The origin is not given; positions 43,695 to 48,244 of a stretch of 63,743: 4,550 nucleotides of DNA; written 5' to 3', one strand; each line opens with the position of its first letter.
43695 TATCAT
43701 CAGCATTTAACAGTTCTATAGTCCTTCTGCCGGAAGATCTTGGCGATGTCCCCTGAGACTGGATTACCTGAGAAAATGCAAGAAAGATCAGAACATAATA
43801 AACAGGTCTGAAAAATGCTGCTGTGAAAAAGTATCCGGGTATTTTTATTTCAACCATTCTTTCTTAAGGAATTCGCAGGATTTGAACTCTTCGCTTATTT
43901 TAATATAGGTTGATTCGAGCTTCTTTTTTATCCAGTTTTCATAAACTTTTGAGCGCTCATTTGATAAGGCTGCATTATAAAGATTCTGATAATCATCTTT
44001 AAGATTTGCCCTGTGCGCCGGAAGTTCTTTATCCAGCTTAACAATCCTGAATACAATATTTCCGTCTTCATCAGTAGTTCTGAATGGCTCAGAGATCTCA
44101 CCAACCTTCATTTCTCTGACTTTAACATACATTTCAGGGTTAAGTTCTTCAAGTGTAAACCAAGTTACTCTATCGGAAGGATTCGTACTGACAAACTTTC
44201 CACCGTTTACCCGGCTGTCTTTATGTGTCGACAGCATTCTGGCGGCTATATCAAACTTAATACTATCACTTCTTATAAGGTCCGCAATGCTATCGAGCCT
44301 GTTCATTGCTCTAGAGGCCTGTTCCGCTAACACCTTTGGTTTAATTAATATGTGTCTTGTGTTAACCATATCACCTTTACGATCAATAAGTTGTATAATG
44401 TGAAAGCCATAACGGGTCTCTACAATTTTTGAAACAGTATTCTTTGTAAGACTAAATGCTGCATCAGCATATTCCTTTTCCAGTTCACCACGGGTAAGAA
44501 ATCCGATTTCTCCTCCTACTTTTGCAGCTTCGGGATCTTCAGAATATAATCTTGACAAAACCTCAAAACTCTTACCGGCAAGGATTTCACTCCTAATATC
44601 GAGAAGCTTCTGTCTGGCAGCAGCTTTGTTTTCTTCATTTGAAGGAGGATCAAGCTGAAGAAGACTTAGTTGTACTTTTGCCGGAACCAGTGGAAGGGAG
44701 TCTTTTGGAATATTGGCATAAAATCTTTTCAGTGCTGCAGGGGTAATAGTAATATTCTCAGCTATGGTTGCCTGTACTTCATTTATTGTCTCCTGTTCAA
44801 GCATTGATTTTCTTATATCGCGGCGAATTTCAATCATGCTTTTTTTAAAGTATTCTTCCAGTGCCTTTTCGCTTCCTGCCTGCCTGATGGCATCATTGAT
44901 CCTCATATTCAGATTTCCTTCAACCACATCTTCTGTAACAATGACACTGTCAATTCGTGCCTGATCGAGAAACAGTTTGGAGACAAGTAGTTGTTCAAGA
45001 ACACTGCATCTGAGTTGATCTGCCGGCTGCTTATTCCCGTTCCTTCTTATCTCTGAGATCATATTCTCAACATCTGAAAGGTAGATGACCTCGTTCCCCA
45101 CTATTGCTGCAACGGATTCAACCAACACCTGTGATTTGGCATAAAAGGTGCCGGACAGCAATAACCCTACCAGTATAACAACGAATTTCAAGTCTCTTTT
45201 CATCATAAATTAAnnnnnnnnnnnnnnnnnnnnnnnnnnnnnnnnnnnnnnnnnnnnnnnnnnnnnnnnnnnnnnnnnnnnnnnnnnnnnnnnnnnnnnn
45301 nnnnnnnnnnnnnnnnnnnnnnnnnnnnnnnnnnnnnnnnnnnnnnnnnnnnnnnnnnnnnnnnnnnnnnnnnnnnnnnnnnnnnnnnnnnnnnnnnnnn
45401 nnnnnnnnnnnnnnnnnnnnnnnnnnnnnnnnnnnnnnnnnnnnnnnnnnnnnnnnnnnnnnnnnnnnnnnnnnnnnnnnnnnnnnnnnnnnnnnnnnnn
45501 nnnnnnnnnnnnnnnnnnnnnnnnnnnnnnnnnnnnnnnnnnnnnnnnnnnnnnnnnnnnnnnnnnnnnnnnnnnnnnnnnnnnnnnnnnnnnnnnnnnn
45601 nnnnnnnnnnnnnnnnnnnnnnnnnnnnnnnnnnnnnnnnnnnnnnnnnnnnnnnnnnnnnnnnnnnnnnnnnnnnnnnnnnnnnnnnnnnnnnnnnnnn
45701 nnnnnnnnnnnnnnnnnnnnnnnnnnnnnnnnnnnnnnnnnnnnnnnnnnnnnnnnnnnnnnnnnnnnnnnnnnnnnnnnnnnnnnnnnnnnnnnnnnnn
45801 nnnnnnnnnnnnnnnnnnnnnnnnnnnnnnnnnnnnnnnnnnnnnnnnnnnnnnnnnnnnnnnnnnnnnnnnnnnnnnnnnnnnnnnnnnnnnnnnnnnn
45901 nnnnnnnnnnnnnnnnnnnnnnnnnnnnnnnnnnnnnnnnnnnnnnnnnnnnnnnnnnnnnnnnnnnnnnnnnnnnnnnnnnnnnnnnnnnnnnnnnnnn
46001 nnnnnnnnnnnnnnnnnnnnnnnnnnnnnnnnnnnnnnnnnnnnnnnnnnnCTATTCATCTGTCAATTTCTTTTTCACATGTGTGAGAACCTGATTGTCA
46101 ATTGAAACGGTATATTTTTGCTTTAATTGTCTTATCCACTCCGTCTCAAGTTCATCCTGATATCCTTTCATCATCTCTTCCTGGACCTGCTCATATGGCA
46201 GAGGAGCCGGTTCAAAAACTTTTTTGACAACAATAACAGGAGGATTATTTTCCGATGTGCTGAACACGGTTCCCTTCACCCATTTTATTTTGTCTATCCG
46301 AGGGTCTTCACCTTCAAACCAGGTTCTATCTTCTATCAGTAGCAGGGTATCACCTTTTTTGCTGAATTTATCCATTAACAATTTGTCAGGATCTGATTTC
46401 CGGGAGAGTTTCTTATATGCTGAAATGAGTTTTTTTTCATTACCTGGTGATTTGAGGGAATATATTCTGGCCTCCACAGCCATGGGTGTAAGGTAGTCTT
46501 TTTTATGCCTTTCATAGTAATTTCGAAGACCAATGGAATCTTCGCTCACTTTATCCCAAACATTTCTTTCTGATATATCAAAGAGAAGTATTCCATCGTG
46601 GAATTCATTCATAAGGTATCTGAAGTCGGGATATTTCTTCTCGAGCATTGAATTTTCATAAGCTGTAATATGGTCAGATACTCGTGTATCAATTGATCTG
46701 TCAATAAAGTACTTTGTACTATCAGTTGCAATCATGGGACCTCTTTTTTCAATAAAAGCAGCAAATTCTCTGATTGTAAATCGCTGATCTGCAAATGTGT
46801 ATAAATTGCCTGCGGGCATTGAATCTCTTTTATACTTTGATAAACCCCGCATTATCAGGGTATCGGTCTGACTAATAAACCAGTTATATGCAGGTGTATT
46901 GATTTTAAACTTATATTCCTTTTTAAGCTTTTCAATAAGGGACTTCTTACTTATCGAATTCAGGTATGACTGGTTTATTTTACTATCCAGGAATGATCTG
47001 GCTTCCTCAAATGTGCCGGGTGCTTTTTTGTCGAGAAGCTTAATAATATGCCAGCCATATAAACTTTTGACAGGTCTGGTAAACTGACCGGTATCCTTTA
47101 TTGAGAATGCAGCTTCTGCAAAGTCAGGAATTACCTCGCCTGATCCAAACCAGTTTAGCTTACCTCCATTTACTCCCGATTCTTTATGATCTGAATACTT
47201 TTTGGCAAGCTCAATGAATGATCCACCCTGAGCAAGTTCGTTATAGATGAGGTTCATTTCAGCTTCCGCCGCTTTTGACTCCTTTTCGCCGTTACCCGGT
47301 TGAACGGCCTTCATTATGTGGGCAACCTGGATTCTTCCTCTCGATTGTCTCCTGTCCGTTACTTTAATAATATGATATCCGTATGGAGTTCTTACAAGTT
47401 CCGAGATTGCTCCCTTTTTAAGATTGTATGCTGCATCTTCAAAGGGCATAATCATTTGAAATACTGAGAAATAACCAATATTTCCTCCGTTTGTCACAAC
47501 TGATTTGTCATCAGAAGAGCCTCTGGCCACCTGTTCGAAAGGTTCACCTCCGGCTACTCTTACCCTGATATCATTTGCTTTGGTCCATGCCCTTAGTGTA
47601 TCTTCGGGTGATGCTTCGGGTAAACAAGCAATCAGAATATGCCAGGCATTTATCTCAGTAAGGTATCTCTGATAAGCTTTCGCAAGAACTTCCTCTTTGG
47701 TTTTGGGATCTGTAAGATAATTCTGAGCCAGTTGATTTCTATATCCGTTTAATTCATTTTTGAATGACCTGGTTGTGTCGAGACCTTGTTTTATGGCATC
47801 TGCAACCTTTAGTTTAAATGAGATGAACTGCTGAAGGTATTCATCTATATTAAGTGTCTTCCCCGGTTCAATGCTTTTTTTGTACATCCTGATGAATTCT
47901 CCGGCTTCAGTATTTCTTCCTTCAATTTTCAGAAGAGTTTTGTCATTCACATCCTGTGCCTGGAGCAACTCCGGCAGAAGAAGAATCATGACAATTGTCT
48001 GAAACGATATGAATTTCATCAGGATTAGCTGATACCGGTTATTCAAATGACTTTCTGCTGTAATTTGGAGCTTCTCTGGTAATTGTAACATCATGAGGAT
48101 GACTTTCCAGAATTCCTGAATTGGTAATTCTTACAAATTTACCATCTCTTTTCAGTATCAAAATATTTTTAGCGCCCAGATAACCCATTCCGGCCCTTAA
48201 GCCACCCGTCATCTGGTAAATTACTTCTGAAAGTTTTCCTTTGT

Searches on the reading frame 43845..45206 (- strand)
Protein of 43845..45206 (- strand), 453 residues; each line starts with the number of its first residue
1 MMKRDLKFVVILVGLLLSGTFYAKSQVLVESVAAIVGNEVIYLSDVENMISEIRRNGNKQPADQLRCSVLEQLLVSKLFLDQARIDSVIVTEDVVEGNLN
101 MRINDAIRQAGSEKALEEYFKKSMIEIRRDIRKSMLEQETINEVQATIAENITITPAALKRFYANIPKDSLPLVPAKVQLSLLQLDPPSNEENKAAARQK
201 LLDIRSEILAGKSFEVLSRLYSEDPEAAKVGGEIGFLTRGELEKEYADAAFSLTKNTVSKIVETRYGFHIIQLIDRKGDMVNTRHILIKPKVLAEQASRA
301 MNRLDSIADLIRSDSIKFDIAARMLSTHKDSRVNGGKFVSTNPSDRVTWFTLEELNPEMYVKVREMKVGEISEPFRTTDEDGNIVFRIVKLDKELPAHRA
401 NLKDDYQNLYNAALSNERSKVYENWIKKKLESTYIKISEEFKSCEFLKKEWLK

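Call 64: search_protein_families(library=pfam, proteins=[window:43845-45206:-], max_evalue=0.001)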
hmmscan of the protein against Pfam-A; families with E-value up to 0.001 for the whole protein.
window:43845-45206:- (453 aa): 4 families
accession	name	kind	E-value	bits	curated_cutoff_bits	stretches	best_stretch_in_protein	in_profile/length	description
PF00639.27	Rotamase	-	1.5e-35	122.5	21.7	2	183-275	4-97/97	PPIC-type PPIASE domain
PF13616.12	Rotamase_3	-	5.9e-31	107.9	22.5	2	182-277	22-116/116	PPIC-type PPIASE domain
PF13145.12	Rotamase_2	-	1.3e-11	45.8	27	1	156-277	3-109/121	PPIC-type PPIASE domain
PF09312.16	SurA_N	-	2.5e-06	28.1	30.8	1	29-101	1-78/118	SurA N-terminal domain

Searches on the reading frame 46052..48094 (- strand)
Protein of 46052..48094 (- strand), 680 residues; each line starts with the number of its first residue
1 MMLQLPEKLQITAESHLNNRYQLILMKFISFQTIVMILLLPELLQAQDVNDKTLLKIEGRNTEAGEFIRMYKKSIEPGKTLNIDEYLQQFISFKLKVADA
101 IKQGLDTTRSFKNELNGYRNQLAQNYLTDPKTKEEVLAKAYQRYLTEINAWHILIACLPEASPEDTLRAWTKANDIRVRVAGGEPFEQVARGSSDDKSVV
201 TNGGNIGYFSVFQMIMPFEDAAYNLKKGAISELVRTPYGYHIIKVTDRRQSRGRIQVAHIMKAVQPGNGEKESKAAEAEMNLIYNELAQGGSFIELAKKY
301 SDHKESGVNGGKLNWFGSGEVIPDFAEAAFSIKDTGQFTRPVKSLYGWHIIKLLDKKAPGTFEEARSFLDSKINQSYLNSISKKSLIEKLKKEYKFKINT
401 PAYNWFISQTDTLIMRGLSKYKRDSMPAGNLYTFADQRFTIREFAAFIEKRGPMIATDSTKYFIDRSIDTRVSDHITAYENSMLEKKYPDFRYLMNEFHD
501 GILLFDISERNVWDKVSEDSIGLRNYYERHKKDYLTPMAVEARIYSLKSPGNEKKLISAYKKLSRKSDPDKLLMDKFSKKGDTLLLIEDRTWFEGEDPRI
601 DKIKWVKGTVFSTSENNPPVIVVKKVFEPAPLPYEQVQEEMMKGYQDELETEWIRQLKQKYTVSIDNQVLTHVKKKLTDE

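Call 64: search_protein_families(library=pfam, proteins=[window:46052-48094:-], max_evalue=0.001)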
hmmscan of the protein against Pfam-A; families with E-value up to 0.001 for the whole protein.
window:46052-48094:- (680 aa): 3 families
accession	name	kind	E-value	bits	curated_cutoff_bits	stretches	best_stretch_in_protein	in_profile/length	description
PF13616.12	Rotamase_3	-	1.1e-48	165.1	22.5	2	248-357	9-116/116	PPIC-type PPIASE domain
PF00639.27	Rotamase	-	3.9e-48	162.8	21.7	2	259-354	1-96/97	PPIC-type PPIASE domain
PF13145.12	Rotamase_2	-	2.6e-19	70.6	27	2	275-366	30-120/121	PPIC-type PPIASE domain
